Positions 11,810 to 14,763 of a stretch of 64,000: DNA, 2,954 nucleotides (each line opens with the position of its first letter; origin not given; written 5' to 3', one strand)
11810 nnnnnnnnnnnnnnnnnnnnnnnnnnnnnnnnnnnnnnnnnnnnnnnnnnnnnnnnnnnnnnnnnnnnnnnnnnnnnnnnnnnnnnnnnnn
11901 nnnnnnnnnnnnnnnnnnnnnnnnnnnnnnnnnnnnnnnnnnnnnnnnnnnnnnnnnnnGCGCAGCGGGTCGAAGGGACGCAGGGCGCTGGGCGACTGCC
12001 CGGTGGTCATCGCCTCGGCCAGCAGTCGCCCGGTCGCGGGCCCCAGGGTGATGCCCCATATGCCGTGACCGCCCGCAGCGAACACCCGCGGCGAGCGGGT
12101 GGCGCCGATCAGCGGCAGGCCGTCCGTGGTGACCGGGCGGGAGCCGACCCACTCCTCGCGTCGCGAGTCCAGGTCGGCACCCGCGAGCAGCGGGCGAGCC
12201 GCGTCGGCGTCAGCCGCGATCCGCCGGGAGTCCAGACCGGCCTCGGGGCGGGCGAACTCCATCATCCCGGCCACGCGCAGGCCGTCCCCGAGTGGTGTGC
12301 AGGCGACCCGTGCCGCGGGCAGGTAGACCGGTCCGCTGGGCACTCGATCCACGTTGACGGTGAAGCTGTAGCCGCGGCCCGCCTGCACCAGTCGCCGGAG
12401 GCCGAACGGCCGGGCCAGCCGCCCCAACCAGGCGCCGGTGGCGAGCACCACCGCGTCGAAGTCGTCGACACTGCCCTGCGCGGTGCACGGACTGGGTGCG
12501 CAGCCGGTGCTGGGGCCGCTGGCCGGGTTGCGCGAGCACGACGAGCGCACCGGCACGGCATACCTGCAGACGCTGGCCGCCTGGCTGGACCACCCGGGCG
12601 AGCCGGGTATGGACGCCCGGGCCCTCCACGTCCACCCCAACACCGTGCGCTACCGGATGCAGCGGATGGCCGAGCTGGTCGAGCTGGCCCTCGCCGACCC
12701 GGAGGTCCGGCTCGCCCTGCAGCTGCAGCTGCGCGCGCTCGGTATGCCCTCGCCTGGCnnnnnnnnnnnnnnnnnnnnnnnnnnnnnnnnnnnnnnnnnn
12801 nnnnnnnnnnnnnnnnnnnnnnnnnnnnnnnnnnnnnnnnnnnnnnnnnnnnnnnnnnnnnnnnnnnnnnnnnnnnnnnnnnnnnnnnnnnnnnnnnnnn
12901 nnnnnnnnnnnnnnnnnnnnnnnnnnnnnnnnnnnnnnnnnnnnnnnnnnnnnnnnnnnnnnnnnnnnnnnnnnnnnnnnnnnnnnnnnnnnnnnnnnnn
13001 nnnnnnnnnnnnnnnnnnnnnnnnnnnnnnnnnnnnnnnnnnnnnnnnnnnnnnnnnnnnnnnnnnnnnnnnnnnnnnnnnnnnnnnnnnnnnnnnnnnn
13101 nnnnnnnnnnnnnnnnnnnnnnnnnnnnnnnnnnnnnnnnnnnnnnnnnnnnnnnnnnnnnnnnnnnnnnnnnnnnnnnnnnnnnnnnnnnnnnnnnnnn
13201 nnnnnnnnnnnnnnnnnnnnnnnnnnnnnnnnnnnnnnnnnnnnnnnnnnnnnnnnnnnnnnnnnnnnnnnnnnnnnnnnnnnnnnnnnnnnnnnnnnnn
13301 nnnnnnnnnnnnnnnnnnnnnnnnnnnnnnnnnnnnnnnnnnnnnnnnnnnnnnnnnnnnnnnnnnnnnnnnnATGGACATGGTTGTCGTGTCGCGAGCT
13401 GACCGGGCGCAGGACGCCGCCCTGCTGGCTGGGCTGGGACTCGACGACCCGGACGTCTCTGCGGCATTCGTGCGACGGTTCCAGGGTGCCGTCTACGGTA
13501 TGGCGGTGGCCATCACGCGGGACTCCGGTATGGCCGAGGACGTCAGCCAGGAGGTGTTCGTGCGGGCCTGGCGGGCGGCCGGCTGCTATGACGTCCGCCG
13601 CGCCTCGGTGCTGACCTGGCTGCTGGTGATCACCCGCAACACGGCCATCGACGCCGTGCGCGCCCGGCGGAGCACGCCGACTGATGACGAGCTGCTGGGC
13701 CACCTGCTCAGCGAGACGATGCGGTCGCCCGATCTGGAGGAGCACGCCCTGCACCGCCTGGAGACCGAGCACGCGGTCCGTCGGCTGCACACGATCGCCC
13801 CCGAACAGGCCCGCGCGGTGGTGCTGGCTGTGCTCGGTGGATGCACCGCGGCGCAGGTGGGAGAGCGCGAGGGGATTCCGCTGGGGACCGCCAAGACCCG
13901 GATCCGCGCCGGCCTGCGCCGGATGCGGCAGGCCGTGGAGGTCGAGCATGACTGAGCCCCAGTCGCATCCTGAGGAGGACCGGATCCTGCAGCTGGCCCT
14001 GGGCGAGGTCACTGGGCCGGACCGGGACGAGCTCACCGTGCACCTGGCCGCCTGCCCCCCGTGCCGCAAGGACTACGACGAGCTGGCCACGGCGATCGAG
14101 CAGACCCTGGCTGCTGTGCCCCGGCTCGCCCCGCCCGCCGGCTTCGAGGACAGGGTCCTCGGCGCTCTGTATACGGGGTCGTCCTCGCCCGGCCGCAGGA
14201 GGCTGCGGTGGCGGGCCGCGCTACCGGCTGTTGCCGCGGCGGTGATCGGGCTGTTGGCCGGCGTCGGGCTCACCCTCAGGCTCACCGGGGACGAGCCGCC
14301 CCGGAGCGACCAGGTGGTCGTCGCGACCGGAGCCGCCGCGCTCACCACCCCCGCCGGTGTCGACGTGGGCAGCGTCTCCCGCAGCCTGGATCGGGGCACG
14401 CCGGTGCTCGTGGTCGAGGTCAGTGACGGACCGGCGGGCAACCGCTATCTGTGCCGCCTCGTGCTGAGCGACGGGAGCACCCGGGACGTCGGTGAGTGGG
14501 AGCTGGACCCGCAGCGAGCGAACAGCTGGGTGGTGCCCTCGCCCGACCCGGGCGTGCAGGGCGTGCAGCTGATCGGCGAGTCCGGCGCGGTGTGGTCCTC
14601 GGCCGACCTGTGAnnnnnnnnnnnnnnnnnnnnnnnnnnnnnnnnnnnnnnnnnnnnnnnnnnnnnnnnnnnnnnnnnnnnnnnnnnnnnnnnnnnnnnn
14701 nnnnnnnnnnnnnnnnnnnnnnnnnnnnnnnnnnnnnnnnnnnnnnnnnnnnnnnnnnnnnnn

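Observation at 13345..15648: A readable ECF regulon: SigK-like sigma, ZAS anti-sigma, cupredoxin lipoprotein and 4-TM partner under twin leaderless promoters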

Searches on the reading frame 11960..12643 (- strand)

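Call 50: search_protein_families(library=pfam, proteins=[window:11960-12643:-], max_evalue=0.01)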
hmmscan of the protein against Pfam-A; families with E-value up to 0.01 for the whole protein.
window:11960-12643:- (228 aa): 1 family
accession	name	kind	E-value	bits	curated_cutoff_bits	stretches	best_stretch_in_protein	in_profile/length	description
PF01266.30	DAO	-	4.3e-24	86.1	27.9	1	54-210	187-352/353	FAD dependent oxidoreductase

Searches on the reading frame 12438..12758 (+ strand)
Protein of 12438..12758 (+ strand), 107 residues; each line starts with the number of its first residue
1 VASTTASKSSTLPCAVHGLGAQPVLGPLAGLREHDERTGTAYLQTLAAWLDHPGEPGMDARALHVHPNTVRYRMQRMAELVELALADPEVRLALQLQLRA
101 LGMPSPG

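Call 50: search_protein_families(library=pfam, proteins=[window:12438-12758:+], max_evalue=0.01)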
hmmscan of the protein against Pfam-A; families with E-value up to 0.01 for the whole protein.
window:12438-12758:+ (107 aa): 1 family
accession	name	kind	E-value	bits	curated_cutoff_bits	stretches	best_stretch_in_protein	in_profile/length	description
PF13556.12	HTH_30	-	5.8e-20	71.3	27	1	42-100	1-59/59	PucR C-terminal helix-turn-helix domain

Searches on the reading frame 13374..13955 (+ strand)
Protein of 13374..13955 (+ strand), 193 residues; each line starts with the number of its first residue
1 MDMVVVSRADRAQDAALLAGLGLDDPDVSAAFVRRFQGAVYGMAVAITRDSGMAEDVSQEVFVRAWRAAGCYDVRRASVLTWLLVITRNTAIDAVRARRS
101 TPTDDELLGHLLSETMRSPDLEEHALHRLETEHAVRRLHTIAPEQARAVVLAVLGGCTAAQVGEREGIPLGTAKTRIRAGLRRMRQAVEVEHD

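Call 6: search_protein_families(library=ncbifam, proteins=[window:13374-13955:+], max_evalue=0.01)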
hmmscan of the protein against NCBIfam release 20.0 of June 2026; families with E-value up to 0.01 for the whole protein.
window:13374-13955:+ (193 aa): 78 families (the best 25 are shown)
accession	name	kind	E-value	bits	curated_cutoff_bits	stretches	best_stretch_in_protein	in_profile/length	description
NF007228.0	PRK09646.1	subfamily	1.8e-36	125.6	226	1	9-191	12-193/194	ECF RNA polymerase sigma factor SigK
NF009172.0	PRK12519.1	subfamily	2.9e-29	102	222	1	10-188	12-189/194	RNA polymerase sigma factor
NF007227.0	PRK09645.1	subfamily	8.8e-25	87.6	202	1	31-189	17-171/177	sigma-70 family RNA polymerase sigma factor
NF010500.0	PRK13919.1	subfamily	2.6e-24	86.4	226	1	9-187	5-182/186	putative RNA polymerase sigma E protein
NF009167.0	PRK12514.1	equivalog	5.1e-24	85.2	265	1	17-188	10-178/180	RNA polymerase sigma factor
NF009168.0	PRK12515.1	subfamily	1.9e-20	73.2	236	1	10-178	5-169/189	RNA polymerase sigma factor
NF009186.0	PRK12534.1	equivalog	2.9e-20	72.9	267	1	17-189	15-186/187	RNA polymerase sigma factor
NF009189.0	PRK12537.1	equivalog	7.5e-20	71.2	261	1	40-188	36-181/182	RNA polymerase sigma factor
NF009166.1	PRK12513.1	equivalog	1.9e-19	70.1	206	1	9-189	4-187/193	RNA polymerase sigma factor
NF004113.0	PRK05602.1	equivalog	2.9e-19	69.5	208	1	7-187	25-200/211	RNA polymerase sigma factor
TIGR02937.1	sigma70-ECF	superfamily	1.2e-17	64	42.9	1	31-187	5-164/165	sigma-70 family RNA polymerase sigma factor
NF007223.0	PRK09641.1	equivalog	1.6e-16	60.7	209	1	26-188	17-184/187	RNA polymerase sigma factor SigW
NF007225.0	PRK09643.1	equivalog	1.3e-15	57.7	190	1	3-188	3-182/204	RNA polymerase sigma factor SigM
TIGR02983.1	SigE-fam_strep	subfamily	2.9e-15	56.5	141.55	1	30-189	9-159/162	SigE family RNA polymerase sigma factor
TIGR02948.1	SigW_bacill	equivalog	4.4e-15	56.2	243.1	1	26-187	17-183/187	RNA polymerase sigma factor SigW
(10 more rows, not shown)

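Call 7: search_protein_families(library=pfam, proteins=[window:13374-13955:+], max_evalue=0.01)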
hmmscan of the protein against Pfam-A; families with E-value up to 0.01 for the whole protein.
window:13374-13955:+ (193 aa): 4 families
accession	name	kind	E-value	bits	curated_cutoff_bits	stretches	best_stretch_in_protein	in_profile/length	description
PF04542.20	Sigma70_r2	-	5.1e-18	65.1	24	1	32-100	1-70/71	Sigma-70 region 2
PF08281.18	Sigma70_r4_2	-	7.1e-07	29.2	25.7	1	138-184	8-54/54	Sigma-70, region 4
PF04545.22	Sigma70_r4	-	2.2e-05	24.3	24.1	1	138-186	2-50/50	Sigma-70, region 4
PF07638.17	Sigma70_ECF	-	0.00056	20.3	21.1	1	81-178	77-173/185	ECF sigma factor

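Call 33: search_solved_structures(query=window:13380-13955:+, show_alignments=2, max_evalue=0.00001)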
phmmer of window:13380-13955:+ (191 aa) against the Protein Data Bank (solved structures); distinct sequences matched with E-value up to 0.00001: 15.
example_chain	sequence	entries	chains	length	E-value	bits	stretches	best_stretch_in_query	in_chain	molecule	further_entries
4nqw_A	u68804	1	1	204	1.1e-18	70.7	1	14-188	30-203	ECF RNA polymerase sigma factor SigK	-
2q1z_A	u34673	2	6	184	5.4e-18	68.5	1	5-185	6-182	RpoE, ECF SigE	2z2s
5wuq_A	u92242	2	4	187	3.4e-14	56.1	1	23-185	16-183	ECF RNA polymerase sigma factor SigW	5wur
6in7_B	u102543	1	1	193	2.2e-11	46.9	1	11-178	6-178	RNA polymerase sigma-H factor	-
8z6g_B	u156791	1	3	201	2.3e-11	46.8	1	11-178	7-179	RNA polymerase sigma factor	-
9m9d_F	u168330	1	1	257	1.8e-10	44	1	29-185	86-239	ECF RNA polymerase sigma factor SigE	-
9m9e_F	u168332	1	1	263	1.9e-10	43.9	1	29-185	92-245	ECF RNA polymerase sigma factor SigE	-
9m98_F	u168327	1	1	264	1.9e-10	43.8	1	29-185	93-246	ECF RNA polymerase sigma factor SigE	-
6dv9_F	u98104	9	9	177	3.7e-09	39.7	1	33-185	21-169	ECF RNA polymerase sigma factor SigL | RNA polymerase sigma factor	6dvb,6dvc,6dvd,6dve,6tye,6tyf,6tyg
5zx2_F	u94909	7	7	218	1e-08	38.2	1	35-184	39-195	ECF RNA polymerase sigma factor SigH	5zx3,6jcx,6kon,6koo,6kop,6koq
2o7g_A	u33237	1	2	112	1.1e-07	34.9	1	21-101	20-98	Probable RNA polymerase sigma-C factor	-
6jcy_F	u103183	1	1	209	3.8e-07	33.1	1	35-184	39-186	ECF RNA polymerase sigma factor SigH,ECF RNA polymerase sigma factor SigE,ECF RNA polymera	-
1or7_A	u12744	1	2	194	4.4e-06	29.7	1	22-177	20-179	RNA polymerase sigma-E factor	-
6jbq_F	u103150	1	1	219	5e-06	29.5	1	12-177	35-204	ECF RNA polymerase sigma-E factor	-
5uxx_A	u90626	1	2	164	5.4e-06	29.4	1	38-189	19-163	RNA polymerase sigma factor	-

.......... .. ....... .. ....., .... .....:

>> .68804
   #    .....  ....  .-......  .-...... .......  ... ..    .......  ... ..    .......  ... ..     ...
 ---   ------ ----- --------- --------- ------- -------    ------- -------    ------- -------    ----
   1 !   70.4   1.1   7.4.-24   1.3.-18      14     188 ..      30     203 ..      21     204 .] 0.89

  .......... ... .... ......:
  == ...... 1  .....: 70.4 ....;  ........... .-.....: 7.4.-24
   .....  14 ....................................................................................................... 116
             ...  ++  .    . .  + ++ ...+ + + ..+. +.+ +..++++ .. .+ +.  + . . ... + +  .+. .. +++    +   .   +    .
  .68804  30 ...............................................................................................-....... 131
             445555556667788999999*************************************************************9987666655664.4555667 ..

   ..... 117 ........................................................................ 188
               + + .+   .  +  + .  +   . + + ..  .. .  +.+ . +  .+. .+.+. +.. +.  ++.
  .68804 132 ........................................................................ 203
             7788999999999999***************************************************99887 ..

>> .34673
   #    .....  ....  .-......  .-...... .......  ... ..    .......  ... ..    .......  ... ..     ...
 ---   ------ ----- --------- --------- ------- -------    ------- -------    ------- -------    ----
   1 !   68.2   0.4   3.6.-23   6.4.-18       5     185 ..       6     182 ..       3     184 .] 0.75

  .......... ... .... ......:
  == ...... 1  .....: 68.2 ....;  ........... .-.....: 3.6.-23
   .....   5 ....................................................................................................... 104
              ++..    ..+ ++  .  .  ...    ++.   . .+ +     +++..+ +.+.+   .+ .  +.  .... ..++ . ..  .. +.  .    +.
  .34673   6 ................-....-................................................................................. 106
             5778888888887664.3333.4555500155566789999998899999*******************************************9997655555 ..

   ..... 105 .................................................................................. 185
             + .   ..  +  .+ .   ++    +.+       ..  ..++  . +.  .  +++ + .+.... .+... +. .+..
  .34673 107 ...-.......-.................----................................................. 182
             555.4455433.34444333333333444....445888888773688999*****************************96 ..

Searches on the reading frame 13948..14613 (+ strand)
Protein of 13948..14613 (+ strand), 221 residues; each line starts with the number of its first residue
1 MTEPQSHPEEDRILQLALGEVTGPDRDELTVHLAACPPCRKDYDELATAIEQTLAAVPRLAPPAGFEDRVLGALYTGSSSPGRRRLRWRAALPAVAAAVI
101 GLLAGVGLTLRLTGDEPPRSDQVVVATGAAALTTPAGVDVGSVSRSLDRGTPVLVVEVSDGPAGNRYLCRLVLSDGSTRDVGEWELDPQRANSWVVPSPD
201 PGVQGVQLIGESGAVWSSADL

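Call 6: search_protein_families(library=ncbifam, proteins=[window:13948-14613:+], max_evalue=0.01)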
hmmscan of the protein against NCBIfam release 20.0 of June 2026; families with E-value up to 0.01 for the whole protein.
window:13948-14613:+ (221 aa): 4 families
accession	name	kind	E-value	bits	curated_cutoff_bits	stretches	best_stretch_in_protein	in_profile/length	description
NF052375.1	antisigma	equivalog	8e-19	68.5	100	1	16-167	5-166/217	anti-sigma factor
NF010501.0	PRK13920.1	subfamily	3.9e-08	33.2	225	1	14-167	9-158/213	putative anti-sigmaE protein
TIGR03988.1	antisig_RsrA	equivalog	0.0028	17.7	62.5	1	12-45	8-41/77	mycothiol system anti-sigma-R factor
TIGR02451.1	anti_sig_ChrR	subfamily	0.0052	16.6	124.5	1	6-77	1-72/216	ChrR family anti-sigma-E factor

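Call 7: search_protein_families(library=pfam, proteins=[window:13948-14613:+], max_evalue=0.01)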
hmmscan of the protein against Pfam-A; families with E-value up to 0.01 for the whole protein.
window:13948-14613:+ (221 aa): 1 family
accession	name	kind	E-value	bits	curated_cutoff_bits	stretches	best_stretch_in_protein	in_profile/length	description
PF13490.11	zf-HC2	-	5.4e-05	23.6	22.2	1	15-40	10-35/35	Putative zinc-finger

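Call 34: search_solved_structures(query=window:13948-14613:+, show_alignments=2, max_evalue=0.1)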
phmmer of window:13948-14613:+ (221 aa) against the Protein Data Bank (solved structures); distinct sequences matched with E-value up to 0.1: 4.
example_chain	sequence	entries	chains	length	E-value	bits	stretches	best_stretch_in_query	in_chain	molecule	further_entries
3hug_B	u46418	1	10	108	0.04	16.7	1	17-47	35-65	PROBABLE CONSERVED MEMBRANE PROTEIN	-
2vfw_A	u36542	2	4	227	0.045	16.6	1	29-147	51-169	SHORT-CHAIN Z-ISOPRENYL DIPHOSPHATE SYNTHETASE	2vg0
2vg1_A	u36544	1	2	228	0.045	16.6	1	29-147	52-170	SHORT-CHAIN Z-ISOPRENYL DIPHOSPHATE SYNTHETASE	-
5wuq_C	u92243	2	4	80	0.097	15.5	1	18-74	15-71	Anti-sigma-W factor RsiW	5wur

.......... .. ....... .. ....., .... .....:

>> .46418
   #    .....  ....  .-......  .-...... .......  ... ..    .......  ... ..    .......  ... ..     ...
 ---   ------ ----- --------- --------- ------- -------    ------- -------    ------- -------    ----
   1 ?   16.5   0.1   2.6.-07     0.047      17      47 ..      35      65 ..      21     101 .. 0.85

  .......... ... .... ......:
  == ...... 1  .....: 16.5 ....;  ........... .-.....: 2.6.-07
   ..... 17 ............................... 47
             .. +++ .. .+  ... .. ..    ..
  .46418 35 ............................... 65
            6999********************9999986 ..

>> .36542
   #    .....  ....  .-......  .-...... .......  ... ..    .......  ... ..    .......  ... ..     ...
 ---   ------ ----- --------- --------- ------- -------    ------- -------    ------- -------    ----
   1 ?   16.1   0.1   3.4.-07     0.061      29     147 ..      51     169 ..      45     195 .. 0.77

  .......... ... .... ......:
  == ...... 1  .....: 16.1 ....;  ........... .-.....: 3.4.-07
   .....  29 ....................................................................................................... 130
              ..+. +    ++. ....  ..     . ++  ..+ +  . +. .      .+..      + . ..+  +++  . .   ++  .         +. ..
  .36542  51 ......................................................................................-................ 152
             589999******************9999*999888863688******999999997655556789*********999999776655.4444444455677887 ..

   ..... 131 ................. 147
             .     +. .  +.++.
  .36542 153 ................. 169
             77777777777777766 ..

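Call 71: find_homologous_proteins(query=window:13948-14613:+, region=100-221)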
Query window:13948-14613:+, residues 100-221 (122 aa): 10 proteins with E <= 0.001 among 457 candidates.
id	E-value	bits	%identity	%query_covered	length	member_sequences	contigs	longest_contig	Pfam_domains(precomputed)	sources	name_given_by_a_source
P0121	1.2e-70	253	100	100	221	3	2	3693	PF13490.12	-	-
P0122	1.8e-51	191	76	100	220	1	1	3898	PF13490.12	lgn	-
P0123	1.4e-49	185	74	96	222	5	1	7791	-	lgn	-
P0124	8.0e-49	183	72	100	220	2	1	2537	PF13490.12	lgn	-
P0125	7.7e-47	176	70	95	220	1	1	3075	PF13490.12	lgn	-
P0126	1.5e-45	172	68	93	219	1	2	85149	-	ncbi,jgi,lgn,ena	-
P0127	4.3e-45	171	70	99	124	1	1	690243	-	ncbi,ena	-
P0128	6.3e-44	167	70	100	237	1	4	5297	PF13490.12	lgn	-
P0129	1.4e-43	166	69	100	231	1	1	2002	PF13490.12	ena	-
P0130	3.0e-25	107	52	100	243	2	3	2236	-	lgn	-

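Call 81: predict_structure(alignment_id=A2)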
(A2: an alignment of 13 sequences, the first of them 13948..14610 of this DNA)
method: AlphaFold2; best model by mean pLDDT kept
length: 221 residues; sequences in the alignment: 13
mean_pLDDT: 77.5   pTM: 0.45
mean pLDDT of the five models: 77.5, 77.2, 76.3, 73.1, 73.1
residues with pLDDT >= 90: 99; 70-90: 61; 50-70: 13; < 50: 48
segments of 3 or more residues with pLDDT < 50: 1-4, 79-99, 101-123
pLDDT, mean of each block of 10 residues (from residue 1): 58 88 92 92 90 75 78 64 39 46 44 40 64 96 91 93 93 95 90 88 93 96 91
secondary structure, 60 per line:
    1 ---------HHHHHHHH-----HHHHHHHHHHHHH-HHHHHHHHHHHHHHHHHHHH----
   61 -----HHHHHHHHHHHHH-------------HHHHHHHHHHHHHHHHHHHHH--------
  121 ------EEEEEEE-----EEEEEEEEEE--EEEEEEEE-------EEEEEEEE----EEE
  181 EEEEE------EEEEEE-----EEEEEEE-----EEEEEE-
elements in order: H10-17 H23-35 H37-56 H66-78 H92-112 E127-133 E139-148 E151-158 E166-173 E178-185 E192-197 E203-209 E215-220

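Call 83: fold_search(model_id=the predicted structure, library=pdb)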
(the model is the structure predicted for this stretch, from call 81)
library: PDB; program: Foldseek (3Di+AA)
matches with E <= 10: 632; with E <= 0.001: 0
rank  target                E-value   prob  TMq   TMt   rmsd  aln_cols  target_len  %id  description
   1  9m58_A                9.4e-03  1.00  0.34  0.20   4.1       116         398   16  Cu/Zn-superoxide dismutase from Deinococcus radiodurans (Calcium-free) (released 2025-09-24)
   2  1oaj                  1.4e-02  1.00  0.32  0.45   6.0       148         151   12  Active site copper and zinc ions modulate the quaternary structure of prokaryotic Cu,Zn superoxide dismutase (released 2003-02-27)
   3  1w90_A                1.4e-02  0.94  0.22  0.30  13.7       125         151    6  CBM29-2 mutant D114A: Probing the Mechanism of Ligand Recognition by Family 29 Carbohydrate Binding Modules (released 2005-03-18)
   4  2z2s_D                1.5e-02  0.93  0.24  0.31  21.6       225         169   12  Crystal Structure of Rhodobacter sphaeroides SigE in complex with the anti-sigma ChrR (released 2008-02-05)
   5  1oh3_A                1.6e-02  0.95  0.22  0.32  13.7       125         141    5  E78R mutant of a carbohydrate binding module family 29 (released 2004-05-27)
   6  1w9f_A                1.7e-02  0.96  0.23  0.33  12.9       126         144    5  CBM29-2 mutant R112A: Probing the Mechanism of Ligand Recognition by Family 29 Carbohydrate Binding Modules (released 2005-03-22)
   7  1gwk_A                1.9e-02  0.94  0.22  0.32  13.7       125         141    5  Carbohydrate binding module family29 (released 2003-03-20)
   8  1w8z_B                2.0e-02  0.89  0.20  0.29  14.2       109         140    6  CBM29-2 mutant K85A: Probing the Mechanism of Ligand Recognition by Family 29 Carbohydrate Binding Modules (released 2005-03-22)
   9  1w8t_A                2.3e-02  0.89  0.20  0.29  14.0       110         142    5  CBM29-2 mutant K74A complexed with cellulohexaose: Probing the Mechanism of Ligand Recognition by Family 29 Carbohydra (released 2005-03-22)
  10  6adq_Y                2.4e-02  0.98  0.29  0.30  14.1       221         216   10  Respiratory Complex CIII2CIV2SOD2 from Mycobacterium smegmatis (released 2018-11-14)
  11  1w9f_B                2.4e-02  0.92  0.22  0.32  13.7       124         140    5  CBM29-2 mutant R112A: Probing the Mechanism of Ligand Recognition by Family 29 Carbohydrate Binding Modules (released 2005-03-22)
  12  1gwk_B                2.4e-02  0.92  0.23  0.32  13.7       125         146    6  Carbohydrate binding module family29 (released 2003-03-20)
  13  1w90_B                2.4e-02  0.90  0.22  0.31  13.7       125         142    5  CBM29-2 mutant D114A: Probing the Mechanism of Ligand Recognition by Family 29 Carbohydrate Binding Modules (released 2005-03-18)
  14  1oal                  2.7e-02  1.00  0.32  0.44   6.0       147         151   12  Active site copper and zinc ions modulate the quaternary structure of prokaryotic Cu,Zn superoxide dismutase (released 2003-02-27)
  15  1gwl_A                2.7e-02  0.85  0.20  0.29  14.3       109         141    6  Carbohydrate binding module family29 complexed with mannohexaose (released 2003-03-20)
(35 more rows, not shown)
